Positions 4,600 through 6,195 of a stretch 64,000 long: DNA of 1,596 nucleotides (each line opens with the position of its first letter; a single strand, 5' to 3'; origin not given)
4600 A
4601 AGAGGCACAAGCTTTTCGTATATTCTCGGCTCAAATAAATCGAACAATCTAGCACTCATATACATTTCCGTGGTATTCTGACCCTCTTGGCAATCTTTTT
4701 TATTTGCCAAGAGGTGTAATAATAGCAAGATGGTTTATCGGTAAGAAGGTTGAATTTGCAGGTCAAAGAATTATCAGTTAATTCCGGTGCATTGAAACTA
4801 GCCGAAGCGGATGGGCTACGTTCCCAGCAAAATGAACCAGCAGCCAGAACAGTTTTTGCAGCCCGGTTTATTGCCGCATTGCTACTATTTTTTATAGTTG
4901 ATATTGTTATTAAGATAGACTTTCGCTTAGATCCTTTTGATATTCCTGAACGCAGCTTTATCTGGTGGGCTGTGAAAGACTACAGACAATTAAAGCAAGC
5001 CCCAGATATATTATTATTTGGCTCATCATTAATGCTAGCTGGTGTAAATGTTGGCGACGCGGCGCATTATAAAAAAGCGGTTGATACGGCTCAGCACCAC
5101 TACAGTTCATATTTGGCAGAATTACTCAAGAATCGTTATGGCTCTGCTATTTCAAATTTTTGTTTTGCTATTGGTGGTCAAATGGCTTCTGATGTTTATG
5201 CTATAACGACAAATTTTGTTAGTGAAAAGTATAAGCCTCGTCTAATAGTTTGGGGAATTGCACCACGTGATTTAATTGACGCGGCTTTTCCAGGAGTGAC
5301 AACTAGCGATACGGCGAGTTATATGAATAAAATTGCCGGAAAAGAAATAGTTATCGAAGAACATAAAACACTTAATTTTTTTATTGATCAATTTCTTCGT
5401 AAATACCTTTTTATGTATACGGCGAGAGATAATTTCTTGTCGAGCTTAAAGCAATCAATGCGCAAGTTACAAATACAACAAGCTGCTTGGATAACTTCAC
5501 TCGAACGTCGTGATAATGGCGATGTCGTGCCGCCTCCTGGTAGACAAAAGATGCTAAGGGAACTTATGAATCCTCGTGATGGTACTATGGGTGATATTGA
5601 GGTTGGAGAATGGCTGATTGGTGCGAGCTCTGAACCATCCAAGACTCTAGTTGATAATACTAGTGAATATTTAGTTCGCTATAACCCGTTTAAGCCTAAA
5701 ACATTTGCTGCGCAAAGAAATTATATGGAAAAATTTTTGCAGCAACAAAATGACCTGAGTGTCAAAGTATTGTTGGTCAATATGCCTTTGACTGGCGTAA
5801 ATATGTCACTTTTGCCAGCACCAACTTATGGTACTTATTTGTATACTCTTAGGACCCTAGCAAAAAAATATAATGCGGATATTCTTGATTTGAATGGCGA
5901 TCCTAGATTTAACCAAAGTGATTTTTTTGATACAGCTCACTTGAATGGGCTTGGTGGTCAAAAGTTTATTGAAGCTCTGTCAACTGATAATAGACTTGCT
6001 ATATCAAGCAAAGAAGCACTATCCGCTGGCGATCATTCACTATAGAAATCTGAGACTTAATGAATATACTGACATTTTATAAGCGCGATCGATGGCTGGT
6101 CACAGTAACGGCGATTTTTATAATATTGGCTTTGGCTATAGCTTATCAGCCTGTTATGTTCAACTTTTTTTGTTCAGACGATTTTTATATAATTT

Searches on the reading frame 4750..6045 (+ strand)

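Call 7: search_protein_families(library=pfam, proteins=[window:4750-6045:+], max_evalue=0.001)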
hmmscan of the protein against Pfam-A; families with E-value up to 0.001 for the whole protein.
window:4750-6045:+ (431 aa): 2 families
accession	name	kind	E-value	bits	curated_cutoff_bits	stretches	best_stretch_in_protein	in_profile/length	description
PF13472.12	Lipase_GDSL_2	-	9.3e-05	23.4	32.9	0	90-270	2-150/178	GDSL-like Lipase/Acylhydrolase family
PF07611.17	DUF1574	-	0.00018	21.4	29.1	0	321-399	248-327/342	Protein of unknown function (DUF1574)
